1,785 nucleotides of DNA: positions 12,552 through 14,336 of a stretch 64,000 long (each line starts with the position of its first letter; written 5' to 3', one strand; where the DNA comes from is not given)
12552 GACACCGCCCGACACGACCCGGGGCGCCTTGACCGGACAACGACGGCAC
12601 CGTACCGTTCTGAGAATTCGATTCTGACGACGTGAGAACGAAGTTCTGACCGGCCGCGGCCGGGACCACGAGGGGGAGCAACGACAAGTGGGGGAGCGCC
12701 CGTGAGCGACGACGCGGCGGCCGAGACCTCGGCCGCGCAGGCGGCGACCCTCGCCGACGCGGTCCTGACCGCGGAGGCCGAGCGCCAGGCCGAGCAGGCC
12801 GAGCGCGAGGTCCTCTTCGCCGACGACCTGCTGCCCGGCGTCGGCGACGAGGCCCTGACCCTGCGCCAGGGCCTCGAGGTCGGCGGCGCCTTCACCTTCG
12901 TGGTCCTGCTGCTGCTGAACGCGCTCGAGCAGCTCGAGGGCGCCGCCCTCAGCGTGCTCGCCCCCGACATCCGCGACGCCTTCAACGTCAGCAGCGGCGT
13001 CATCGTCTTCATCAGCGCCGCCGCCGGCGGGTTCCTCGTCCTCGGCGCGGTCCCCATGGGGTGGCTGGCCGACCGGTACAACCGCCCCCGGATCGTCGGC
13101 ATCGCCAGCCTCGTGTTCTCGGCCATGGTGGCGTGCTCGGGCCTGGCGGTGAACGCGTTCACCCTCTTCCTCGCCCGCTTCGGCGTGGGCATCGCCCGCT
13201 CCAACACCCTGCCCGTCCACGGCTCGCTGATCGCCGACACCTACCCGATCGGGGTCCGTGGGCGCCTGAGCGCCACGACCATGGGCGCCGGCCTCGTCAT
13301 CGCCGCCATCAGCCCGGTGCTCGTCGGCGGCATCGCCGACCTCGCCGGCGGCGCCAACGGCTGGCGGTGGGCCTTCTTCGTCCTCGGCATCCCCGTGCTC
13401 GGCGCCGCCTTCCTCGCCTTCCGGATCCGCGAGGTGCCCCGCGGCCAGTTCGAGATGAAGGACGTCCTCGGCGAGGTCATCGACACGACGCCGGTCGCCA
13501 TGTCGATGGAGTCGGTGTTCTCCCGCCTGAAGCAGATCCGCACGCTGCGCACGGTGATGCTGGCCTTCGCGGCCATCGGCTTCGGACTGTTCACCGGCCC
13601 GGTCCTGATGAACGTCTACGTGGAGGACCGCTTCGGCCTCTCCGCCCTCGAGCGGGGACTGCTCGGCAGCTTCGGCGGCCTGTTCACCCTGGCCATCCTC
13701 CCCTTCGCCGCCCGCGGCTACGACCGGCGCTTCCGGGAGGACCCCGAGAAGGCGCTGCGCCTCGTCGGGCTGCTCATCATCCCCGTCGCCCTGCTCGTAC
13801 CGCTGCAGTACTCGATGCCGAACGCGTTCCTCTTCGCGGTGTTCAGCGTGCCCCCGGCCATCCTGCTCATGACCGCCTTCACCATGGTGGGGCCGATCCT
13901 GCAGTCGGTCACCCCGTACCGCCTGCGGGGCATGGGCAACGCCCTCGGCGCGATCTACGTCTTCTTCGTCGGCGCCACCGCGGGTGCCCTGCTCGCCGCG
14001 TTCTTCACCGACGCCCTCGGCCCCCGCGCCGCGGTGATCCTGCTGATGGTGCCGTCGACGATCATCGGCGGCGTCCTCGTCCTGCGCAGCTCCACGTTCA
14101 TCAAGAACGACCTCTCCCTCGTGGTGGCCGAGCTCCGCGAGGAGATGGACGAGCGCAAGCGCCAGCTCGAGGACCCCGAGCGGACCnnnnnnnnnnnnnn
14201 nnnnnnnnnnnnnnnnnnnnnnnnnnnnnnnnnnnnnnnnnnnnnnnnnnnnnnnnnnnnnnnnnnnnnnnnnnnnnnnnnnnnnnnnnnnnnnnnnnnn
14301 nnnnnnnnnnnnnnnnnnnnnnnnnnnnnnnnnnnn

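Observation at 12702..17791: Liv-type ABC importer encoded as two giant fusions: MFS-LivF and LivH-LivM-LivG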

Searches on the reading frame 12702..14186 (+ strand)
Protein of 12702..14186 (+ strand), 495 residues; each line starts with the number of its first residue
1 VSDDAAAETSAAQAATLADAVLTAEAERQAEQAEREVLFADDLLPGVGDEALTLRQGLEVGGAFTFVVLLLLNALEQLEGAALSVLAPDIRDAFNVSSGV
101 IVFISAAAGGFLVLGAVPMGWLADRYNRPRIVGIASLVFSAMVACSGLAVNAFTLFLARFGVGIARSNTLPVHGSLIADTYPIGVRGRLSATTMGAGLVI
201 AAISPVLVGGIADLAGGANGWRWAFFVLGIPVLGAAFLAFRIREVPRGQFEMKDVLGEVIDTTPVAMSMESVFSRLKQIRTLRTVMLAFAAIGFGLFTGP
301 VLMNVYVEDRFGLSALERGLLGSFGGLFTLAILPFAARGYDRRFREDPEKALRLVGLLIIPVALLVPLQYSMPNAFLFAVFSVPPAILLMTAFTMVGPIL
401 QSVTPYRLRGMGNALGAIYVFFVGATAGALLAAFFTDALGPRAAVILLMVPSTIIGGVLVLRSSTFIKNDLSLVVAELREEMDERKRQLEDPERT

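Call 20: find_related_loci(query=A1, collection=genome_contigs, flank=8000)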
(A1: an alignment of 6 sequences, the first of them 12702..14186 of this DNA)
Query A1 (495 aa) in genome_contigs; peptide patterns used: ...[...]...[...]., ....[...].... (x = any residue, [..] = any of these).
600 stretches matched a pattern (row limit reached: there are more); 343 encode a relative of the query (tblastn E <= 1e-3); the best 80 are kept; 80 distinct loci.
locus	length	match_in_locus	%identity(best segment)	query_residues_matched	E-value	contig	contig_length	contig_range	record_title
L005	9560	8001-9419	76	21-493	0e+0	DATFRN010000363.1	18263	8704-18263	MAG TPA_asm: Acidimicrobiales bacterium isolate SMAG_U9359 k141_1666112, whole genome shotgun sequence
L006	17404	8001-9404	84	25-492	0e+0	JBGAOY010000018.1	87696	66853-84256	MAG: Acidimicrobiales bacterium isolate MAG_AAO_AS.63 AAOAS-63_NODE_18_length_87696_cov_22.416930, whole genome shotgun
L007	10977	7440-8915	69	3-494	0e+0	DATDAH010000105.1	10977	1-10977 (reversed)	MAG TPA_asm: Acidimicrobiales bacterium isolate SMAG_U91 k141_538803, whole genome shotgun sequence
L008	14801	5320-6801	67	1-494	0e+0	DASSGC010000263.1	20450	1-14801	MAG TPA_asm: Acidimicrobiales bacterium isolate SMAG_U1022 k141_24170, whole genome shotgun sequence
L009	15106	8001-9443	71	13-493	0e+0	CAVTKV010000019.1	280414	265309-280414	MAG: uncultured Acidimicrobiales bacterium isolate MFD06742.bin.2.133 genome assembly, contig: contig_72815, whole genom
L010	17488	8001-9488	64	2-494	0e+0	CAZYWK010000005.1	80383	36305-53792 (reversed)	MAG TPA_asm: uncultured Ilumatobacteraceae bacterium isolate SRP344714_co2_40 genome assembly, contig: NODE_647_length_8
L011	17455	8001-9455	64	12-494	0e+0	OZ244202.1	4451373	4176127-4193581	MAG: Acidimicrobiales bacterium isolate c26384db-3239-4ddf-b8ae-d2c5db579604 genome assembly, chromosome: 1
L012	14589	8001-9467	64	9-494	0e+0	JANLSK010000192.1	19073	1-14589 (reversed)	MAG: Actinomycetes bacterium isolate OTE_25_metabat_366 OTE_25_k141_3092832, whole genome shotgun sequence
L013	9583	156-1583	66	21-494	0e+0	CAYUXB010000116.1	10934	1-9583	MAG TPA_asm: uncultured Acidimicrobiaceae bacterium isolate SRP220891_co3_373 genome assembly, contig: NODE_9513_length_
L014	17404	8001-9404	84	25-492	0e+0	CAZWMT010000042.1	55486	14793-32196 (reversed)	MAG TPA_asm: uncultured Microthrixaceae bacterium isolate SRP342105_co2_391 genome assembly, contig: NODE_511_length_554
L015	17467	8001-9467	63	5-494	0e+0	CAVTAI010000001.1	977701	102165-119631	MAG: uncultured Acidobacteriota bacterium isolate MFD04651.bin.2.135 genome assembly, contig: contig_13216, whole genome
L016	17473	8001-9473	62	1-487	0e+0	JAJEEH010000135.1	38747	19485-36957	MAG: Acidimicrobiia bacterium isolate p16x34bins.22 k141_660917, whole genome shotgun sequence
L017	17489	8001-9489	67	2-493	0e+0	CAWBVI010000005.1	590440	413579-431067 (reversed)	MAG: uncultured Microthrixaceae bacterium isolate MFD06742.bin.2.52 genome assembly, contig: contig_45242, whole genome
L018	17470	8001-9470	62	7-493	0e+0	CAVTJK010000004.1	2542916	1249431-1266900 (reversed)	MAG: uncultured Microthrixaceae bacterium isolate MFD05841.bin.2.117 genome assembly, contig: contig_3208, whole genome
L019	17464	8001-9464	63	6-493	0e+0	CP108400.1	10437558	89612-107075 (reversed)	Streptomycetaceae bacterium NBC_01309 chromosome, complete genome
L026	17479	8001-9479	57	5-494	0e+0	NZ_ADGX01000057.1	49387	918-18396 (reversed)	Parafrankia sp. EUN1f ctg00315, whole genome shotgun sequence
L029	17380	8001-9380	62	36-494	2e-180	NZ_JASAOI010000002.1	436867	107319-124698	Yinghuangia seranimata strain CCTCC AA 206006 Scaffold1_2, whole genome shotgun sequence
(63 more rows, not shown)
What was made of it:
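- At least 343 genome loci were confirmed (call 20). Collinear fusions occur in complete genomes, for example CP108400 and OZ244202 (call 20).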

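Call 25: search_protein_representatives(protein=window:12702-14186:+)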
Query: 495 residues. Proteins with E-value up to 0.001 (for the whole library): 6563; up to 1e-10: 1467; up to 1e-30: 220. The best 150 are listed.
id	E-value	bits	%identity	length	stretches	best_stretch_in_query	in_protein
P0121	2.7e-161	553.9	55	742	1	8-493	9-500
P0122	3.5e-159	546.9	58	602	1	52-493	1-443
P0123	2.7e-145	501.1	52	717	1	16-493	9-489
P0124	1.9e-138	478.6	58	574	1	43-450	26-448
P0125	1.7e-115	403.0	67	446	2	8-236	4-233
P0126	4.7e-109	381.7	54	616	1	162-493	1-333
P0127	7.9e-108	377.6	41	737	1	9-493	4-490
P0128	1.0e-102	360.7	59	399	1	66-369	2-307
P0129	6.3e-102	358.2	54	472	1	8-401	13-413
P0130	2.2e-100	353.1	72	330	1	119-350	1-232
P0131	1.2e-93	330.9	41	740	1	10-492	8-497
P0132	4.8e-93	328.9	68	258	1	14-247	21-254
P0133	1.2e-87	311.1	55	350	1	155-435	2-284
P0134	5.8e-83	295.7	60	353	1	238-493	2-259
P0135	8.3e-83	295.1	47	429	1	38-447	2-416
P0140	1.4e-79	284.5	37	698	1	48-490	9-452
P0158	3.3e-68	247.0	36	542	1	10-428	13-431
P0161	1.2e-66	241.9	36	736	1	13-493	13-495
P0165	8.7e-66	239.0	33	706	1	50-490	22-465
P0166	1.6e-65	238.2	34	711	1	41-493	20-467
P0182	2.7e-56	207.8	35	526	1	13-489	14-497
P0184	1.2e-55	205.7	34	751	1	40-488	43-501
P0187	1.7e-54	201.8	32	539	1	58-481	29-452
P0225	7.3e-45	170.1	31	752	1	30-487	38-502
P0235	4.1e-42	161.0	36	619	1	64-476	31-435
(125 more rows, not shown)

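Call 27: search_protein_families(library=pfam, proteins=[P0225, P0184, P0165, P0166, P0182, P0187, P0158, P0235, P0161, P0140], max_evalue=0.001)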
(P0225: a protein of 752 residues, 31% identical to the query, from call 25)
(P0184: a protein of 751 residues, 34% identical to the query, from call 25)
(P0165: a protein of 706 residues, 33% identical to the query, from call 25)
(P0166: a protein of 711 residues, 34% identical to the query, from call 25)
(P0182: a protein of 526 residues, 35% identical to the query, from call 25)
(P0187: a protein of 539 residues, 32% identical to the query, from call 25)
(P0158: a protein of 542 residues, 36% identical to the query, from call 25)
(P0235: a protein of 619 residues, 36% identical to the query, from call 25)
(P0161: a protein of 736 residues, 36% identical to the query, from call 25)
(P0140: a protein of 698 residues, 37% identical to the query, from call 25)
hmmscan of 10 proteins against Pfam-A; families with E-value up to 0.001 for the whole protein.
P0225 (752 aa): 4 families
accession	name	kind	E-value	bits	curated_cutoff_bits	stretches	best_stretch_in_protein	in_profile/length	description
PF07690.21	MFS_1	-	5.9e-40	137.7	33.4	2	79-429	3-332/347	Major Facilitator Superfamily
PF00005.33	ABC_tran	-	5e-29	102.1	25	1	528-671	2-134/137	ABC transporter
PF13304.12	AAA_21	-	5.3e-10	40.3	27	1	640-700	232-295/304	AAA domain, putative AbiEii toxin, Type IV TA system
PF00083.30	Sugar_tr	-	6.4e-05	22.5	22.3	0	74-155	255-335/452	Sugar (and other) transporter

P0184 (751 aa): 5 families
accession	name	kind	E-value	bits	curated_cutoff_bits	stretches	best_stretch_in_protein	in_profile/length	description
PF07690.21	MFS_1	-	6.6e-34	117.8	33.4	1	83-309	10-215/347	Major Facilitator Superfamily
PF00005.33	ABC_tran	-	2.2e-28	100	25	1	525-668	2-134/137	ABC transporter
PF13304.12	AAA_21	-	8.2e-11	43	27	1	637-697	232-295/304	AAA domain, putative AbiEii toxin, Type IV TA system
PF00083.30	Sugar_tr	-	5.9e-05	22.6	22.3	1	133-251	76-195/452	Sugar (and other) transporter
PF13555.12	AAA_29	-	0.00035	20.7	27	1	529-560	17-48/61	P-loop containing region of AAA domain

P0165 (706 aa): 6 families
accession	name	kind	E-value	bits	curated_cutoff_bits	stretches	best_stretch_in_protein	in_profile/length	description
PF07690.21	MFS_1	-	9.6e-38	130.4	33.4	1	47-403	7-346/347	Major Facilitator Superfamily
PF00005.33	ABC_tran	-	2.8e-28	99.7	25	1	487-629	1-134/137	ABC transporter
PF13304.12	AAA_21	-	8.6e-10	39.6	27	2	598-657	232-294/304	AAA domain, putative AbiEii toxin, Type IV TA system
PF00083.30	Sugar_tr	-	0.00014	21.3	22.3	0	391-439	50-97/452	Sugar (and other) transporter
PF02463.25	SMC_N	-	0.00044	20.2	40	0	498-659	25-196/220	RecF/RecN/SMC N terminal domain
PF13555.12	AAA_29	-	0.00062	19.9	27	0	491-518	16-43/61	P-loop containing region of AAA domain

P0166 (711 aa): 5 families
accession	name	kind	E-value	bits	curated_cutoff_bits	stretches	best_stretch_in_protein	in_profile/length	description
PF07690.21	MFS_1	-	1.4e-38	133.2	33.4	1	47-401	2-346/347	Major Facilitator Superfamily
PF00005.33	ABC_tran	-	7.1e-28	98.4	25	1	493-633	3-134/137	ABC transporter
PF13304.12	AAA_21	-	2e-10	41.7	27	1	601-657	231-290/304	AAA domain, putative AbiEii toxin, Type IV TA system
PF12832.13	MFS_1_like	-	0.00018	21.1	25.2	0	72-416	30-368/373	MFS_1 like family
PF13555.12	AAA_29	-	0.0002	21.5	27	1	495-529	16-50/61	P-loop containing region of AAA domain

P0182 (526 aa): 2 families
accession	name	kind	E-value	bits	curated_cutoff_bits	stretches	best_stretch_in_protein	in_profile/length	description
PF07690.21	MFS_1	-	5.1e-30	105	33.4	1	71-376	1-291/347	Major Facilitator Superfamily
PF00083.30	Sugar_tr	-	8.4e-05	22.1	22.3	1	116-245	64-193/452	Sugar (and other) transporter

P0187 (539 aa): 2 families
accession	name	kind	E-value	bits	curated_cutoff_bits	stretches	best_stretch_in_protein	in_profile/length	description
PF07690.21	MFS_1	-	9.6e-44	150.1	33.4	1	40-398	1-346/347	Major Facilitator Superfamily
PF00083.30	Sugar_tr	-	7.5e-06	25.5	22.3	1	69-218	45-196/452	Sugar (and other) transporter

P0158 (542 aa): 1 family
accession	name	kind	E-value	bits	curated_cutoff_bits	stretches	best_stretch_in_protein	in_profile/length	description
PF07690.21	MFS_1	-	4e-38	131.7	33.4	1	74-429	3-345/347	Major Facilitator Superfamily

P0235 (619 aa): 1 family
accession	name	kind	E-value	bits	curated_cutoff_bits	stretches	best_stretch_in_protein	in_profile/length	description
PF07690.21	MFS_1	-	7.8e-43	147.1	33.4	2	39-256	4-222/347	Major Facilitator Superfamily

P0161 (736 aa): 4 families
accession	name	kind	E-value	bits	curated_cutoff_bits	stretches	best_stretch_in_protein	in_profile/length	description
PF07690.21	MFS_1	-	1.5e-28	100.2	33.4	1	82-430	14-346/347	Major Facilitator Superfamily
PF00005.33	ABC_tran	-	2e-24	87.2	25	1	516-659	2-134/137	ABC transporter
PF13304.12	AAA_21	-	4.8e-08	33.9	27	1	631-683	235-292/304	AAA domain, putative AbiEii toxin, Type IV TA system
PF02463.25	SMC_N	-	0.00023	21.1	40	1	528-681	27-188/220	RecF/RecN/SMC N terminal domain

P0140 (698 aa): 4 families
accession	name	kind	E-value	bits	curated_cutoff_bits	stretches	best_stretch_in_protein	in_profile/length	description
PF07690.21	MFS_1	-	1.6e-33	116.5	33.4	1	42-388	13-344/347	Major Facilitator Superfamily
PF00005.33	ABC_tran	-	6.3e-28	98.5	25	1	478-620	3-134/137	ABC transporter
PF00083.30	Sugar_tr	-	3.2e-14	53.1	22.3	1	58-214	44-202/452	Sugar (and other) transporter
PF13304.12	AAA_21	-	9.7e-09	36.1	27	0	588-643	231-288/304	AAA domain, putative AbiEii toxin, Type IV TA system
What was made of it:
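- Full-length representatives of the MFS domain down to 31% identity are fused (calls 25, 27).
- Tried and rejected: P0182, P0187 and P0158 looked MFS-only in call 27.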

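Call 28: search_protein_families(library=ncbifam, proteins=[window:12702-14186:+], max_evalue=0.01)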
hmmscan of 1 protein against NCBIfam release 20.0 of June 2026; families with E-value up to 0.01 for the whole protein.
window:12702-14186:+ (495 aa): 17 families
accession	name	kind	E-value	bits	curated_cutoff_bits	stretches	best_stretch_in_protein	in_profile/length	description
TIGR00893.1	2A0114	subfamily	1.5e-16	60.4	395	1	79-461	9-396/399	D-galactonate transporter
TIGR00895.1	2A0115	subfamily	2.6e-12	46.4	418.55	1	66-245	19-195/398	aromatic acid/H+ symport family MFS transporter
NF008586.0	PRK11551.1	equivalog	1.6e-10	40.6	410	1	63-245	14-193/406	3-(3-hydroxy-phenyl)propionate transporter MhpT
TIGR00880.1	2_A_01_02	superfamily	1.7e-09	37.9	131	1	113-242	12-137/141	multidrug resistance protein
NF000031.1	MFS_efflux_LmrA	exception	1.1e-08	34.3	850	1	65-237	32-200/484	lincomycin efflux MFS transporter Lmr(A)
TIGR00894.1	2A0114euk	subfamily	1.4e-08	33.7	626.45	1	113-240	91-215/465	Na(+)-dependent inorganic phosphate cotransporter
NF003024.0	PRK03893.1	subfamily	3e-08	32.9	604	1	89-294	46-240/497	sialate:H+ symport family MFS transporter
NF053517.1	HbztTptrPcaK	equivalog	1.6e-07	30.6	770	1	67-233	22-185/437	4-hydroxybenzoate transporter PcaK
NF008963.0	PRK12307.1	equivalog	8.8e-07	28.4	637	1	112-452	66-397/426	MFS transporter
TIGR00711.1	efflux_EmrB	subfamily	9.7e-07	27.9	230.2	1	65-242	3-179/485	DHA2 family efflux MFS transporter permease subunit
TIGR00898.1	2A0119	subfamily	1.6e-06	27.2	550.75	1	101-247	129-267/506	cation transport protein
TIGR00881.1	2A0104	subfamily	2.4e-06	26.9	407.75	1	82-242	13-170/379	phosphoglycerate transporter protein PgtP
TIGR00891.1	2A0112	subfamily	8e-06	25.1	552.9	1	84-465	32-328/405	sialate:H+ symport family MFS transporter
NF000391.1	EmrB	exception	1.7e-05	23.7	925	1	78-244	25-190/501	multidrug efflux MFS transporter permease subunit EmrB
TIGR02332.1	HpaX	equivalog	7.9e-05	22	615.4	1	130-246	75-193/412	4-hydroxyphenylacetate permease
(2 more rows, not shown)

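Call 63: search_solved_structures(query=window:12702-14186:+, max_evalue=0.01)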
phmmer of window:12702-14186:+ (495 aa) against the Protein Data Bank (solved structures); distinct sequences matched with E-value up to 0.01: 8.
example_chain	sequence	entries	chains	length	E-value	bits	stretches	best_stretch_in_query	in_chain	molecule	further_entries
9boi_A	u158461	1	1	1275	3.9e-10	42.3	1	63-255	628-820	mVenus,Maltose/maltodextrin-binding periplasmic protein,Protein spinster homolog 1,Designe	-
6e8j_A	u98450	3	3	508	4.7e-08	35.5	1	64-218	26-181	Major facilitator family transporter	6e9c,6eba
6e9o_B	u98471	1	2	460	2.9e-05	26.3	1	65-247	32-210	D-galactonate transport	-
6e9n_A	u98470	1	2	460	3.9e-05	25.8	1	65-247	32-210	D-galactonate transport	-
9vhd_B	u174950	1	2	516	0.00017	23.7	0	75-461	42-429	Putative MFS-type transporter EfpA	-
8ufe_A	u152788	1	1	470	0.00042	22.5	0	75-462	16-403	Integral membrane efflux protein EfpA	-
8zar_J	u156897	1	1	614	0.0014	20.7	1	68-242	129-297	Multidrug export protein EmrB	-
8zal_J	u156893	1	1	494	0.0019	20.3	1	69-242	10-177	Multidrug export protein EmrB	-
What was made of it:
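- The domain resembles Spns, EfpA, EmrB and DgoT-type carriers (calls 28, 63).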

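Call 77: search_solved_structures(query=window:12702-14186:+, max_evalue=0.000001, show_alignments=2)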
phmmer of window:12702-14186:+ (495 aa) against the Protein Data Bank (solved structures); distinct sequences matched with E-value up to 0.000001: 2.
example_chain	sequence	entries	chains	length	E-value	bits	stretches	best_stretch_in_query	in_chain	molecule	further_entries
9boi_A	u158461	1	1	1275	3.9e-10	42.3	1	63-255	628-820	mVenus,Maltose/maltodextrin-binding periplasmic protein,Protein spinster homolog 1,Designe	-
6e8j_A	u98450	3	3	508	4.7e-08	35.5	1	64-218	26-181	Major facilitator family transporter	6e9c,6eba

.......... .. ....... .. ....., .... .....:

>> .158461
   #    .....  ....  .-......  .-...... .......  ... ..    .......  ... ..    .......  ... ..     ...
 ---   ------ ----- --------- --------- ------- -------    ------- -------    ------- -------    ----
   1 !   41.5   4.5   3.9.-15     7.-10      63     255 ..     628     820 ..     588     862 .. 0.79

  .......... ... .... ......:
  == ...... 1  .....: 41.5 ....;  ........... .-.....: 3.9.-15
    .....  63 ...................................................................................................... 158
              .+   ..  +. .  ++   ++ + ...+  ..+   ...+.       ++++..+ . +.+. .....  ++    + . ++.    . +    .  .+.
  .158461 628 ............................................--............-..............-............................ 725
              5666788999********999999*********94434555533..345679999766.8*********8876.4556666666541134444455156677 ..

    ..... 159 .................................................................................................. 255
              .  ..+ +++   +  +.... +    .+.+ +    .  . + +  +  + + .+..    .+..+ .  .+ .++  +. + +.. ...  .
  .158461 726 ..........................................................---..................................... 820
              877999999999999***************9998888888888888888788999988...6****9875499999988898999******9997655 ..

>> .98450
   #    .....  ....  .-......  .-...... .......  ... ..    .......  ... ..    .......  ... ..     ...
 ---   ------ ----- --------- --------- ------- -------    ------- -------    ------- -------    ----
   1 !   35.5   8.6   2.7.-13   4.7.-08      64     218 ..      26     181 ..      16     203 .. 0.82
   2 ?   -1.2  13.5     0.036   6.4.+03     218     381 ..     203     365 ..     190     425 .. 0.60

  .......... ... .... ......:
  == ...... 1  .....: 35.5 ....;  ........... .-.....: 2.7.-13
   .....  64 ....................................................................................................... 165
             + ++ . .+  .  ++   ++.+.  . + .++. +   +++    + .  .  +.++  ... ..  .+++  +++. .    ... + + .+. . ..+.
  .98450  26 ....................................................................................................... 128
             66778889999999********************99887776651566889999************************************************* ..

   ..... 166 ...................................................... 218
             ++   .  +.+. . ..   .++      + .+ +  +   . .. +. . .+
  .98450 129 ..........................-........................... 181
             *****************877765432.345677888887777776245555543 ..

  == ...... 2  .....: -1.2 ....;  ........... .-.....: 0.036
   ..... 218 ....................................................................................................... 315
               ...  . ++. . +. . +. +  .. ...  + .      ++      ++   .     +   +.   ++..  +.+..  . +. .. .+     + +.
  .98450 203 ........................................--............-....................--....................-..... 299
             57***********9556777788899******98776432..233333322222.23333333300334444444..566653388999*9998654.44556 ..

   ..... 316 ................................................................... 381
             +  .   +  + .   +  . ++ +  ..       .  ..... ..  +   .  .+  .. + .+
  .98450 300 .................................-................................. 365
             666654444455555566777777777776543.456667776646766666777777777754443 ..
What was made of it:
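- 12864..14096 (+): ORF1 residues 55-465: 12-helix MFS_1 domain, Spinster-like at a distance. Nearest solved relatives are SPNS1 and HnSpns, E 4e-10 and 5e-8 (calls 63, 77).
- On Spinster (Spns) subfamily of MFS: E 3.9e-10 to SPNS1 and 4.7e-8 to HnSpns, over the N-domain only (calls 63, 77).
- Closest known: Spinster. Same: These are the nearest solved relatives of the MFS domain by sequence, E 4e-10 and 5e-8 over the N-domain (calls 63, 77).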
